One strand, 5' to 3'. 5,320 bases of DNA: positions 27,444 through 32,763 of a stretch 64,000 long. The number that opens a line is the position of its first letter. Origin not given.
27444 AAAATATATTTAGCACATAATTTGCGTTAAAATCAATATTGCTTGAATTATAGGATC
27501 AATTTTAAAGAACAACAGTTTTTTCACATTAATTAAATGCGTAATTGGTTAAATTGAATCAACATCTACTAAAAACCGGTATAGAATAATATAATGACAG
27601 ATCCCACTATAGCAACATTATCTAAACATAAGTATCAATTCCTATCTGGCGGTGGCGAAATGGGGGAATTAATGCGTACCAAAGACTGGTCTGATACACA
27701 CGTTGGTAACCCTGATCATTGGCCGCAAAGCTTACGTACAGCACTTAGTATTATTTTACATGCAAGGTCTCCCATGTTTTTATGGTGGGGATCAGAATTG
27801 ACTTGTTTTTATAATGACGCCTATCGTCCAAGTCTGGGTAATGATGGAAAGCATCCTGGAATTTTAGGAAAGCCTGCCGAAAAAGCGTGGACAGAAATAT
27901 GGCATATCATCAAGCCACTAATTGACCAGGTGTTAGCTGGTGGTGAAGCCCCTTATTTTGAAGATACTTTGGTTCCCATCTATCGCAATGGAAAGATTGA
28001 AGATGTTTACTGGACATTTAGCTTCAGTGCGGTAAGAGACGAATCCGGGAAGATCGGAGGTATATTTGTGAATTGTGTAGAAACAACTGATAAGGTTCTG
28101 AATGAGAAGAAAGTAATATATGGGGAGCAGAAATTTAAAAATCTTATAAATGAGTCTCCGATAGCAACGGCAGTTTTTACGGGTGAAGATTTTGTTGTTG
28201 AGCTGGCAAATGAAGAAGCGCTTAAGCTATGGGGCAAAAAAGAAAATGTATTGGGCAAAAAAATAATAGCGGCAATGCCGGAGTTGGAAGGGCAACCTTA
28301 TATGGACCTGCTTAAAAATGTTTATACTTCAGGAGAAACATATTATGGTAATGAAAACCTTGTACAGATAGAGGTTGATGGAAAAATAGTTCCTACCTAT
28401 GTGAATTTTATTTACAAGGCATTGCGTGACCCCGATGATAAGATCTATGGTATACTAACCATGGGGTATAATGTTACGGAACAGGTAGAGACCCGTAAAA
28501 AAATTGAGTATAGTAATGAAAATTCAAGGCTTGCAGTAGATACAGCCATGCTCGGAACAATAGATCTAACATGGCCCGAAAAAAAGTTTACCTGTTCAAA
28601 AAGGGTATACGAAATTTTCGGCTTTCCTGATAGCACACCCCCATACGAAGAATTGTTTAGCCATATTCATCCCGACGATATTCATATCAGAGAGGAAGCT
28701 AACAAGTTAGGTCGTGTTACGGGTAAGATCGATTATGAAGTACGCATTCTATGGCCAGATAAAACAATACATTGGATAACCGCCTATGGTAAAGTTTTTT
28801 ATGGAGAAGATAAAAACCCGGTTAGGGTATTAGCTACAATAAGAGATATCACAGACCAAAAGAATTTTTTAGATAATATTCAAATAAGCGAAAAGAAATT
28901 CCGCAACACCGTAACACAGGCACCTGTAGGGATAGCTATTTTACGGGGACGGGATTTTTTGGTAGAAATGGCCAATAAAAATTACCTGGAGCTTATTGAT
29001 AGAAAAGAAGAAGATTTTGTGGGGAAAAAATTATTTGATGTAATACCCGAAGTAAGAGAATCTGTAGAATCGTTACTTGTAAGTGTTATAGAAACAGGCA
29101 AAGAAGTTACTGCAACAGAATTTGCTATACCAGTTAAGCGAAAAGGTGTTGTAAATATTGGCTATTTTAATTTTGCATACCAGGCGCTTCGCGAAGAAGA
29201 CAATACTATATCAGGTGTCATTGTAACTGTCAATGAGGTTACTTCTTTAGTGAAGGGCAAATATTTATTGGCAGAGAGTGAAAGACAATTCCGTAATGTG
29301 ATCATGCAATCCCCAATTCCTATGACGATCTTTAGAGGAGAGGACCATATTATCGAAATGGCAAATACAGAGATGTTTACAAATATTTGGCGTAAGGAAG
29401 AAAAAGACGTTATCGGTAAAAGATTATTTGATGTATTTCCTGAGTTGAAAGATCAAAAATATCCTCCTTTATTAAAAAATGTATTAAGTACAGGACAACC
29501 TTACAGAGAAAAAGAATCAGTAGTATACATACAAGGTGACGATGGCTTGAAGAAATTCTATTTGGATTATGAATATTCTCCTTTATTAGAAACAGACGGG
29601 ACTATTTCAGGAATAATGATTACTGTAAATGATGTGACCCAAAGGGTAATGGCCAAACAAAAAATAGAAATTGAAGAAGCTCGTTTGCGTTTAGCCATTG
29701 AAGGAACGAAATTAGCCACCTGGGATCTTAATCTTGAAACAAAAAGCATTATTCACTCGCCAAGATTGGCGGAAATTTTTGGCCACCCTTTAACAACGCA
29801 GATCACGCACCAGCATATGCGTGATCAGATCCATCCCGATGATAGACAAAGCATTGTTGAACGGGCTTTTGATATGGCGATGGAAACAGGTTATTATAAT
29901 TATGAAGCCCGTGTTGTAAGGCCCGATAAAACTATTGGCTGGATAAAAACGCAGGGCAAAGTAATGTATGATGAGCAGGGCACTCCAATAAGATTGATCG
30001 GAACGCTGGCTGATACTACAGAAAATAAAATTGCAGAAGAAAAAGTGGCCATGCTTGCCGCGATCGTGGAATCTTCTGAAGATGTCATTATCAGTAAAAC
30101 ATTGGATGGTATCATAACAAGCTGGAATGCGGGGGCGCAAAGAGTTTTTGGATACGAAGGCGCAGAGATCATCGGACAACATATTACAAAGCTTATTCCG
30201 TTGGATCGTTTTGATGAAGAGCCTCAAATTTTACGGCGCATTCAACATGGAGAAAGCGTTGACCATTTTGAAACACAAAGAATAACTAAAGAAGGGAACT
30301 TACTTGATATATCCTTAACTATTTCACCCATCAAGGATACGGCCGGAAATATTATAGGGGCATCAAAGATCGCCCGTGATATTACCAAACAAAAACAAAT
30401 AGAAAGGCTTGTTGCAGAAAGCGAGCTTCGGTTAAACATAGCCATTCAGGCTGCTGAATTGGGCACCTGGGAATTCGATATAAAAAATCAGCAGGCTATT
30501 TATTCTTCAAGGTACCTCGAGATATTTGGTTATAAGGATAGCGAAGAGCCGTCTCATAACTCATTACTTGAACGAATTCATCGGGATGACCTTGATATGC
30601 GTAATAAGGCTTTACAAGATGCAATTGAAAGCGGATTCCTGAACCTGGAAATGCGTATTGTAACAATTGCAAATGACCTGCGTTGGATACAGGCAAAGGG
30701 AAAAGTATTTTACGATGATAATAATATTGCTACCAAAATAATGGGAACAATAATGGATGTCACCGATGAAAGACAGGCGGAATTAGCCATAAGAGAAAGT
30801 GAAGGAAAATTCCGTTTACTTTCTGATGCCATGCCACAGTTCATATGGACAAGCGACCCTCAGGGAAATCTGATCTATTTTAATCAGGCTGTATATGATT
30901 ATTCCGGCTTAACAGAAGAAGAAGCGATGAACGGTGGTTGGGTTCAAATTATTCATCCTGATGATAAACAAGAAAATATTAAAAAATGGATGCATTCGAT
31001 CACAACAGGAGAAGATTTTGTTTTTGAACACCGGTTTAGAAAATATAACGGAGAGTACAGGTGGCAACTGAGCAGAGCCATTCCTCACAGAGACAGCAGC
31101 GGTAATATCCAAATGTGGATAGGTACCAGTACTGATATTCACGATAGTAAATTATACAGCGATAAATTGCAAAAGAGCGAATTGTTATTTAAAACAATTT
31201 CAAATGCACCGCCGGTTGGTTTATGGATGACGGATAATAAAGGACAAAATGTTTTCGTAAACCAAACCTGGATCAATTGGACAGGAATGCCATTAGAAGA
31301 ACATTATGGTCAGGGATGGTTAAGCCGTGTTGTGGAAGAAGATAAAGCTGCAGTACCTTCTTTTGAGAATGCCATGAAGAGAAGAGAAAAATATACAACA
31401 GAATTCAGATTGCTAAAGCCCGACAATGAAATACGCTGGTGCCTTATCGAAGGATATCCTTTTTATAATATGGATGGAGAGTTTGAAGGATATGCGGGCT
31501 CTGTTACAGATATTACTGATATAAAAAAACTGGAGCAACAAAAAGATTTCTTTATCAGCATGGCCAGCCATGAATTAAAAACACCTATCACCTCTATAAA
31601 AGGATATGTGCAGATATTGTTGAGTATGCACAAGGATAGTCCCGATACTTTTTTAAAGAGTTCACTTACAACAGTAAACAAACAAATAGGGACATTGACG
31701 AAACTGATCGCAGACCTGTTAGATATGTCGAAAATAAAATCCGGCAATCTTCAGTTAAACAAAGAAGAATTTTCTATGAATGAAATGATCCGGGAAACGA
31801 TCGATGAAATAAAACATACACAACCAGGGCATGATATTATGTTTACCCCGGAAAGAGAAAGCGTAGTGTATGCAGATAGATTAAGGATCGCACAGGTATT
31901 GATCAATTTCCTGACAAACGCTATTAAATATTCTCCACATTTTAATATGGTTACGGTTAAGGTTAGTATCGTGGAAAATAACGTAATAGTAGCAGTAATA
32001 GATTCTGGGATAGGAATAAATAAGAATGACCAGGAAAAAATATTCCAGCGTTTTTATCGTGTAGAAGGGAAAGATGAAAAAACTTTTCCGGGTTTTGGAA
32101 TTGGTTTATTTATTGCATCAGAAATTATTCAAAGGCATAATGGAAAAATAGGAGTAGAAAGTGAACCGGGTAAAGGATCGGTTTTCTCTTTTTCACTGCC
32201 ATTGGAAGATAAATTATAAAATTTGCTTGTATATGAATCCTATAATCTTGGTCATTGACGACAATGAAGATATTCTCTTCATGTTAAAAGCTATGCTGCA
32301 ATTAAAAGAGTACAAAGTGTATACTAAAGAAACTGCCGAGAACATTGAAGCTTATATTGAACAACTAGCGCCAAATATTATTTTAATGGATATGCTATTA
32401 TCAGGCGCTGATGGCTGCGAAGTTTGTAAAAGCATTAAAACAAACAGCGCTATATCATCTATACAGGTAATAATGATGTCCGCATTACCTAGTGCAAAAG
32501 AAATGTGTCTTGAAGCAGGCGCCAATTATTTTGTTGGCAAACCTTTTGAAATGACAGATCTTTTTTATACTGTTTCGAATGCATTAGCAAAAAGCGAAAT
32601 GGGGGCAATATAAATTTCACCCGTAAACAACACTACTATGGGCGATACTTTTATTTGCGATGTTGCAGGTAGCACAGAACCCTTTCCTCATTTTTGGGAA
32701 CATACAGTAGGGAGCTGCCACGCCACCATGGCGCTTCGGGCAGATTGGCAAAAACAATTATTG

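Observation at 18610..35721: Cyclic beta-1,2-glucan synthase locus in a Bacteroidota genome, paired with a divergent sensor/cytoplasmic-hydrolase operon and no exporter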

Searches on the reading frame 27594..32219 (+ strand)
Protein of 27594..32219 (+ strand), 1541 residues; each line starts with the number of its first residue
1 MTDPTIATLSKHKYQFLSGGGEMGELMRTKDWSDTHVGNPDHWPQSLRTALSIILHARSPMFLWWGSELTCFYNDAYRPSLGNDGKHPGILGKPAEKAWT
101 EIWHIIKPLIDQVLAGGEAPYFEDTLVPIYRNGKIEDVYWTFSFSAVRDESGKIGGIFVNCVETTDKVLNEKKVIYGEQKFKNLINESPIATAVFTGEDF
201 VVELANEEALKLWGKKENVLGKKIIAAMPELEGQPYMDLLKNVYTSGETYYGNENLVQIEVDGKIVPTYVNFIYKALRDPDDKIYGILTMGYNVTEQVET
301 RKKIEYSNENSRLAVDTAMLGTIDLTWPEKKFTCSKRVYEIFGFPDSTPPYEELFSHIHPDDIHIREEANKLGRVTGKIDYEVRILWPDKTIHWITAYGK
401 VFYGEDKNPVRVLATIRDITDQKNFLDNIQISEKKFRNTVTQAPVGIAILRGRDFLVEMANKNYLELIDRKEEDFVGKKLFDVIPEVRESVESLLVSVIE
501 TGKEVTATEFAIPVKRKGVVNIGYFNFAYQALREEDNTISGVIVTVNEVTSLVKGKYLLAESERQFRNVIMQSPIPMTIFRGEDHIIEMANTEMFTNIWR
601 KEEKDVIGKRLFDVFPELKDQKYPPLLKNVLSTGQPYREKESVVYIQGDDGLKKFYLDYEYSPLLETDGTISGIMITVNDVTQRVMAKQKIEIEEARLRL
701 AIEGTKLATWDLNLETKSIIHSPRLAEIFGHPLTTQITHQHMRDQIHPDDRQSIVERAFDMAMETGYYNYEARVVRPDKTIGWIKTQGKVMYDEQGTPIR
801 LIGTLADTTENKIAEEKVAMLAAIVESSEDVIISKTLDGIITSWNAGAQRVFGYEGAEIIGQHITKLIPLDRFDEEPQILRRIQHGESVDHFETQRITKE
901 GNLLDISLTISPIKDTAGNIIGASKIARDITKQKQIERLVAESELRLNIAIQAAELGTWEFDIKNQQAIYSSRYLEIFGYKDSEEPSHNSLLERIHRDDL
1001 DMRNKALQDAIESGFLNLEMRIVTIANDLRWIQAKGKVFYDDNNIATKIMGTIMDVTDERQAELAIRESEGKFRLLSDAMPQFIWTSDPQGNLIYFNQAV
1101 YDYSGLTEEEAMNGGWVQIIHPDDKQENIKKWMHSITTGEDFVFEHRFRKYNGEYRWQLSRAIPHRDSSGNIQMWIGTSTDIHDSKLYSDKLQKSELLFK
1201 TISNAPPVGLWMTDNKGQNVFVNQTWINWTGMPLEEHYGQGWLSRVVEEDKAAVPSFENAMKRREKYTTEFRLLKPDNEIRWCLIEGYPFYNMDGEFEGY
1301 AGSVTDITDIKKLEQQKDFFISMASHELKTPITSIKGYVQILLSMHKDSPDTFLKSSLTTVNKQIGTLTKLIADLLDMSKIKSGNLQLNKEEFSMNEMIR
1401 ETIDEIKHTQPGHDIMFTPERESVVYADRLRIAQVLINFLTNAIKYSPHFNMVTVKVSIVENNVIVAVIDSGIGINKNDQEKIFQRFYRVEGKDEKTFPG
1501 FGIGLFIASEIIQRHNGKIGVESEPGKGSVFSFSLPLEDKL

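Call 3: search_protein_families(library=pfam, proteins=[window:27594-32219:+], max_evalue=0.01)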
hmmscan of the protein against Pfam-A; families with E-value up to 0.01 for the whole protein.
window:27594-32219:+ (1541 aa): 12 families
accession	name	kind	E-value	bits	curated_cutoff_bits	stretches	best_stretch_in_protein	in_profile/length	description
PF08447.18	PAS_3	-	6.3e-83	273.6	25.6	6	1094-1178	2-88/89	PAS fold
PF08448.16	PAS_4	-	5.7e-78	258.7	23.1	7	1078-1184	2-107/110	PAS fold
PF00989.32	PAS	-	7.8e-66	219.6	22.6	6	820-930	2-113/113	PAS fold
PF13426.13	PAS_9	-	1.1e-64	215.5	27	4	832-932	5-103/103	PAS domain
PF02518.31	HATPase_c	-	8.8e-28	97.4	26.4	1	1428-1538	2-110/111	Histidine kinase-, DNA gyrase B-, and HSP90-like ATPase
PF13188.13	PAS_8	-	1.1e-25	89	21.8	1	820-875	2-54/65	PAS domain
PF13596.12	PAS_10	-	3.9e-16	60.1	22.1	0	463-550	27-106/106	PAS domain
PF00512.31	HisKA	-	5.6e-15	55.6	26.9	1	1317-1384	2-66/66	His Kinase A (phospho-acceptor) domain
PF17202.10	sCache_3_3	-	0.00088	20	28.8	0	242-301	54-104/107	Single cache domain 3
PF14598.12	PAS_11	-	0.0024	18.2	25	0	1082-1156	3-77/109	PAS domain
PF12860.13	PAS_7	-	0.0089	16.6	27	0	729-780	37-86/115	PAS fold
PF14501.12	HATPase_c_5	-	0.0092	16.3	22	0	1431-1524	5-91/102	GHKL domain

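Call 4: search_protein_families(library=ncbifam, proteins=[window:27594-32219:+], max_evalue=0.01)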
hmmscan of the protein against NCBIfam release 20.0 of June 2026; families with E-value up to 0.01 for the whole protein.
window:27594-32219:+ (1541 aa): 93 families (the best 25 are shown)
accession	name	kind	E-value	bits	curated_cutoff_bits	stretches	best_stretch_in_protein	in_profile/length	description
TIGR00229.1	sensory_box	domain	1.6e-99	328.8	22.9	8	816-938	2-124/126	PAS domain S-box protein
NF041880.1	EPS_EpsF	equivalog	1.5e-86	290.8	900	2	1193-1536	140-492/492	response regulator EpsF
NF041777.1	sens_FixL_Rhizob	equivalog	1.3e-82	278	850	5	702-937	2-243/485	sensor protein FixL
NF046044.1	PnpS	equivalog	4e-81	273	400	2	1190-1536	48-390/390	two-component system histidine kinase PnpS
NF052573.1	HisKinEspAMyxo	equivalog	5.7e-74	249.5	1400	4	683-937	117-372/755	serine histidine kinase EspA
NF047874.1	MASE3_PAS_HK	subfamily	7.2e-69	233.2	560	2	1184-1538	252-626/655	MASE3 domain-containing sensor histidine kinase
NF008468.0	PRK11360.1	equivalog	4.1e-68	230.2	646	3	1192-1539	263-610/616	two-component system sensor histidine kinase AtoS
NF007298.0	PRK09776.1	equivalog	9.3e-66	222.4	1135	4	675-943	408-683/1111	diguanylate cyclase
NF033092.0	HK_WalK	equivalog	2.8e-65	221.1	725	2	1211-1537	272-594/594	cell wall metabolism sensor histidine kinase WalK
TIGR02966.1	phoR_proteo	equivalog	4.1e-64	216.7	334.2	1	1199-1534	8-332/333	phosphate regulon sensor histidine kinase PhoR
NF053781.1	cdiGMPphdstlr2612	equivalog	2.1e-61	207.9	1600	4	911-1106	554-750/1268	Tlr1612 family c-di-GMP phosphodiesterase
NF008302.0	PRK11091.1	equivalog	9.4e-51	172.9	838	1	1242-1537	208-505/779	aerobic respiration two-component sensor histidine kinase ArcB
NF041735.1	hist_kin_RppB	equivalog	3.9e-47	161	400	1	1278-1536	177-438/438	two-component system sensor histidine kinase RppB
NF033093.1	HK_VicK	exception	5.1e-45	153.9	680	1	1298-1539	190-437/448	cell wall metabolism sensor histidine kinase VicK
NF045595.1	HK_scytonemin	equivalog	5.8e-44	150.5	865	2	1309-1537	407-635/637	scytonemin biosynthesis sensor histidine kinase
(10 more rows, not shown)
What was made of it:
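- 27594..32219 (+): Soluble multi-PAS histidine kinase, 1541 aa. 8 PAS stretches (TIGR00229), HisKA and HATPase_c (calls 3, 4).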

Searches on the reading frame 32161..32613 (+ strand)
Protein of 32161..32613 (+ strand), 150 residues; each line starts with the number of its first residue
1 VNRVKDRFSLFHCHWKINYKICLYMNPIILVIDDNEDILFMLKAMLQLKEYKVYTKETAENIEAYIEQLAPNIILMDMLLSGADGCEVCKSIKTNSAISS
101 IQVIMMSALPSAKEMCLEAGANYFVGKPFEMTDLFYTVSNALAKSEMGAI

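Call 3: search_protein_families(library=pfam, proteins=[window:32161-32613:+], max_evalue=0.01)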
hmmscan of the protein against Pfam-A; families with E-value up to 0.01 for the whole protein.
window:32161-32613:+ (150 aa): 2 families
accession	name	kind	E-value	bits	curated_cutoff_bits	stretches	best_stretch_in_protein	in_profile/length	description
PF00072.30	Response_reg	-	3.4e-20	72.7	30.2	1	29-136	1-108/111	Response regulator receiver domain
PF22978.1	HAD_Pex22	-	0.0022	18.2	27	1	21-75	41-95/135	Peroxisome biogenesis protein 22, Haloacid dehydrogenase-like domain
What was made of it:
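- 32233..32613 (+): Stand-alone receiver (CheY-like), 126 aa, no output domain. PF00072 E=3e-20 (call 3).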

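Call 4: search_protein_families(library=ncbifam, proteins=[window:32161-32613:+], max_evalue=0.01)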
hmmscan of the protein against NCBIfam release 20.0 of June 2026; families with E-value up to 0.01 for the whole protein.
window:32161-32613:+ (150 aa): 84 families (the best 25 are shown)
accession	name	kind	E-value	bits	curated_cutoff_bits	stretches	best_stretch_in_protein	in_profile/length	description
TIGR02154.1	PhoB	equivalog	1.7e-20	73.3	296.2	1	25-143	1-121/226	phosphate regulon transcriptional regulator PhoB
NF007135.0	PRK09581.1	equivalog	3.9e-20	72.1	474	1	25-138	1-116/457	PleD family two-component system response regulator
NF040689.1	MtrAB_MtrA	equivalog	5.8e-19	68.3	300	1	29-145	1-116/219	MtrAB system response regulator MtrA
NF038297.2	hybrid_HK_HrmK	equivalog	3.8e-16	58.8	725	1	23-136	488-602/607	hybrid histidine kinase/response regulator HrmK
NF045944.1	ResRegRpaBCyano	equivalog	1.2e-15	57.5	330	1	30-142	1-112/229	response regulator transcription factor RpaB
NF040534.1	resp_reg_YycF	equivalog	3.8e-15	55.8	340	1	29-144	3-117/231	response regulator YycF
NF053854.1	RespRegPhoBBctds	equivalog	5.9e-15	55.2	270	1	29-145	1-118/225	two-component system response regulator PhoB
NF007982.1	PRK10710.1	equivalog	2.6e-14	53.4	380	1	26-142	7-122/235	envelope stress response regulator BaeR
NF007005.1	PRK09468.1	equivalog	4.1e-14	52.6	331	1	29-143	6-120/237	osmolarity response regulator transcription factor OmpR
TIGR01818.1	ntrC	equivalog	3.8e-13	49.1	558.6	1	29-145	1-117/463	nitrogen regulation protein NR(I)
NF045914.1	RespRegNblR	equivalog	1e-12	48.2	300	1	25-138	5-118/228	response regulator transcription factor NblR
NF041733.1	resp_reg_CseB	equivalog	1.2e-12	47.8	350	1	29-144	3-117/228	two-component system response regulator CseB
NF008034.0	PRK10766.1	equivalog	4.3e-12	46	275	1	26-143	2-118/231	two-component system response regulator TorR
NF041367.1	CheY_Halo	equivalog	9.5e-12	45.3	200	1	29-140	1-112/114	chemotaxis protein CheY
NF051870.1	NAssimRespRegNtrX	equivalog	9.6e-12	44.5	600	1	29-145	4-122/452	nitrogen assimilation response regulator NtrX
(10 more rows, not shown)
